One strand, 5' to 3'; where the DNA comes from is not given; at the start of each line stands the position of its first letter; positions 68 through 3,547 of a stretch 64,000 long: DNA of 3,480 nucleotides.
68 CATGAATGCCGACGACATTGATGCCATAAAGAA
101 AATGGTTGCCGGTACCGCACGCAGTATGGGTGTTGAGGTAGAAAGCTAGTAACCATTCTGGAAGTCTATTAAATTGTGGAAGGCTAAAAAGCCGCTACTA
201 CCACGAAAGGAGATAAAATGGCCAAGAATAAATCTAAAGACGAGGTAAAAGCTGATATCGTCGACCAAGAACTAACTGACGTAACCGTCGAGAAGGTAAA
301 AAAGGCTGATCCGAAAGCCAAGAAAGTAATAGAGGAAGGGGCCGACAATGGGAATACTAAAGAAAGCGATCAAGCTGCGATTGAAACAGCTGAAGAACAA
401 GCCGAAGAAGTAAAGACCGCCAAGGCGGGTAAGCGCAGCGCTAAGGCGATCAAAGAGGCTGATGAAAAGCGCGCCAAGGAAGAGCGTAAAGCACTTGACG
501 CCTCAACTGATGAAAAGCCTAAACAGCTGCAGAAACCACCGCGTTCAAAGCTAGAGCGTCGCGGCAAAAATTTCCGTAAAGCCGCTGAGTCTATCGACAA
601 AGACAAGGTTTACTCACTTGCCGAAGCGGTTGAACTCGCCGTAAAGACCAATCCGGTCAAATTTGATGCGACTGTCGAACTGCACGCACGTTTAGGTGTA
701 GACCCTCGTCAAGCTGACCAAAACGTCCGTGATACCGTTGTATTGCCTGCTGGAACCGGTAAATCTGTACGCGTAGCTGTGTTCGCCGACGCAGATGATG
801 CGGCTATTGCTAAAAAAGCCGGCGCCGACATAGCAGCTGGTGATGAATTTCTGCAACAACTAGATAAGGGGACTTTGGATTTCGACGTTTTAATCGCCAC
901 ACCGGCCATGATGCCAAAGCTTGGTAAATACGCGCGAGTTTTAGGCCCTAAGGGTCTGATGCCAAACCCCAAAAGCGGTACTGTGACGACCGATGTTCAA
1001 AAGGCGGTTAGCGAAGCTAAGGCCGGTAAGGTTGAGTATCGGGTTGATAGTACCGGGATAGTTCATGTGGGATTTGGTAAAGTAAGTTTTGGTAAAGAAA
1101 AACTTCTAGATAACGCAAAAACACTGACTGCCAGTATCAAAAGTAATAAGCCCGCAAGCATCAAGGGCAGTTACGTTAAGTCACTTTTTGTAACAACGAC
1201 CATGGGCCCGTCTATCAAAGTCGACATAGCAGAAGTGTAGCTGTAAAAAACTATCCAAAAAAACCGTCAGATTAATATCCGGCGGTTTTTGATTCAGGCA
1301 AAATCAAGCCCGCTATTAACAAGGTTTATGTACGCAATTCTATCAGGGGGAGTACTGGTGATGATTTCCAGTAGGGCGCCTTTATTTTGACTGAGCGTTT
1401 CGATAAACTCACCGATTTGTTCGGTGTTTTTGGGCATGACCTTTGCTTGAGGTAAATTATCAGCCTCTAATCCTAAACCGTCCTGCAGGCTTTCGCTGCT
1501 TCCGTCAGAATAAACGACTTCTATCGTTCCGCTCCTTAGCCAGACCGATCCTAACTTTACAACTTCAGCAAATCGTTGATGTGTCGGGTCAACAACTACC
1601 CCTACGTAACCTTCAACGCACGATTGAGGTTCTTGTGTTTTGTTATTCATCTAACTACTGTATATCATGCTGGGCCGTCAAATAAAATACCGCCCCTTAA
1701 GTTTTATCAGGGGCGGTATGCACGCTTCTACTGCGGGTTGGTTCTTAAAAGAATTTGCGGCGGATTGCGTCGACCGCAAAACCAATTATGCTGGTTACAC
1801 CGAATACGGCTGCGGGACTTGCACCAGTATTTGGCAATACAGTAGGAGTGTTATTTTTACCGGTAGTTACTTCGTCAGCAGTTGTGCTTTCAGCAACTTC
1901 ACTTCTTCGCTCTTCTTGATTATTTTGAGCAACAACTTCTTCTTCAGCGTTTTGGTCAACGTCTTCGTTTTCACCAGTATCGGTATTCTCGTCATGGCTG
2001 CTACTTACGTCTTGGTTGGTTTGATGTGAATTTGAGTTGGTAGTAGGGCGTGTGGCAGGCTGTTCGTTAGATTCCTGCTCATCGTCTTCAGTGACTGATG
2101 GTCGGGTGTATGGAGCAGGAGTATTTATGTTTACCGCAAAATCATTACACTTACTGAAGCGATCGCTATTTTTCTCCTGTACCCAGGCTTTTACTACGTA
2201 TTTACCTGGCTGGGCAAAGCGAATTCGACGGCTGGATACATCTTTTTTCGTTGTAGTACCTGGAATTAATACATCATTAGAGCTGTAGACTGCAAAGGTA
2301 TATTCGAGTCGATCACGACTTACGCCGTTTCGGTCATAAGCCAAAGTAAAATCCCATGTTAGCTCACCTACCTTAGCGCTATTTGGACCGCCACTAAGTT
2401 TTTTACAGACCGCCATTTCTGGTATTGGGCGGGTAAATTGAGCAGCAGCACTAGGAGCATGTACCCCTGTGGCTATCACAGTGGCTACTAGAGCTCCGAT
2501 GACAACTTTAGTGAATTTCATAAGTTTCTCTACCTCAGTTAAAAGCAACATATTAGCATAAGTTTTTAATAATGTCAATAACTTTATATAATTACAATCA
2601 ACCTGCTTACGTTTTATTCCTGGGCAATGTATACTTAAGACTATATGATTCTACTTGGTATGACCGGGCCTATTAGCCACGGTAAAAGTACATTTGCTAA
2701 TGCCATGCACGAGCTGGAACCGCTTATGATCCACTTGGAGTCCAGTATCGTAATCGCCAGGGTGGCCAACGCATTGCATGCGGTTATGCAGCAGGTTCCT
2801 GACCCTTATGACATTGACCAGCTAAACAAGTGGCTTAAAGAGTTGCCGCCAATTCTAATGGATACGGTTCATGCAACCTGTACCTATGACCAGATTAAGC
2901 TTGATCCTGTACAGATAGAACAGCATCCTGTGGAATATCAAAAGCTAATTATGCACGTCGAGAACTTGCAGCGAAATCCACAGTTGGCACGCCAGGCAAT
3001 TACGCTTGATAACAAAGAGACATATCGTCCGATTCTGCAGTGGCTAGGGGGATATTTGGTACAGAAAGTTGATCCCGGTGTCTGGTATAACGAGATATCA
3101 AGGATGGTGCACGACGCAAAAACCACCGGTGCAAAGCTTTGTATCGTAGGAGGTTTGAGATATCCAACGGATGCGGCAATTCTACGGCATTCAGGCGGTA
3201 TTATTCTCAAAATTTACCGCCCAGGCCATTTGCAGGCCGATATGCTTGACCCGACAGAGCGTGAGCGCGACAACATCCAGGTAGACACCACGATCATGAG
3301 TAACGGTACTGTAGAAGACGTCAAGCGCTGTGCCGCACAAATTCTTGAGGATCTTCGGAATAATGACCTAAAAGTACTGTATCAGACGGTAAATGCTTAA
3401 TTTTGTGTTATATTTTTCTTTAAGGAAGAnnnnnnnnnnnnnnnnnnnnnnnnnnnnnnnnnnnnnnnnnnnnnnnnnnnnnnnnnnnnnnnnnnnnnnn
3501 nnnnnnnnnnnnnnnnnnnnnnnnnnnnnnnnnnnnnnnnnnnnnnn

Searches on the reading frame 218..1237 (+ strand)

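Call 75: search_protein_families(library=pfam, proteins=[window:218-1237:+], max_evalue=0.00001)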
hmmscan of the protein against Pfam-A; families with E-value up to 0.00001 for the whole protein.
window:218-1237:+ (340 aa): 1 family
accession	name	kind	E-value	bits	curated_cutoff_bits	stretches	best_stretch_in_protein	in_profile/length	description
PF00687.26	Ribosomal_L1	-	2.7e-61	207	32.2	1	143-331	3-198/198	Ribosomal protein L1p/L10e family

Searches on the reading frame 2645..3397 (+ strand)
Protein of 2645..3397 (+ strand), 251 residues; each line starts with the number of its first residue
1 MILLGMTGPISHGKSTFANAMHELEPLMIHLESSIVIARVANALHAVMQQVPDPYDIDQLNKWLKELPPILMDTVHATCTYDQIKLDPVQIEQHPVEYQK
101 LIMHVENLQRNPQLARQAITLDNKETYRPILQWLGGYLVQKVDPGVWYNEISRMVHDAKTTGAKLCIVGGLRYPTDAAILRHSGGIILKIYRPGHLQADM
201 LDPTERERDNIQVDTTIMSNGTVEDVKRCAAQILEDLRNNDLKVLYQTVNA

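Call 75: search_protein_families(library=pfam, proteins=[window:2645-3397:+], max_evalue=0.00001)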
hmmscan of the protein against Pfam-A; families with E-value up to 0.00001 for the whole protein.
window:2645-3397:+ (251 aa): 1 family
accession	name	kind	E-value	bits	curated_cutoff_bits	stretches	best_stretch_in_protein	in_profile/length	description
PF21448.3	DNMK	-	8e-07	29.3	27.1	1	109-227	112-230/232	Deoxynucleotide monophosphate kinase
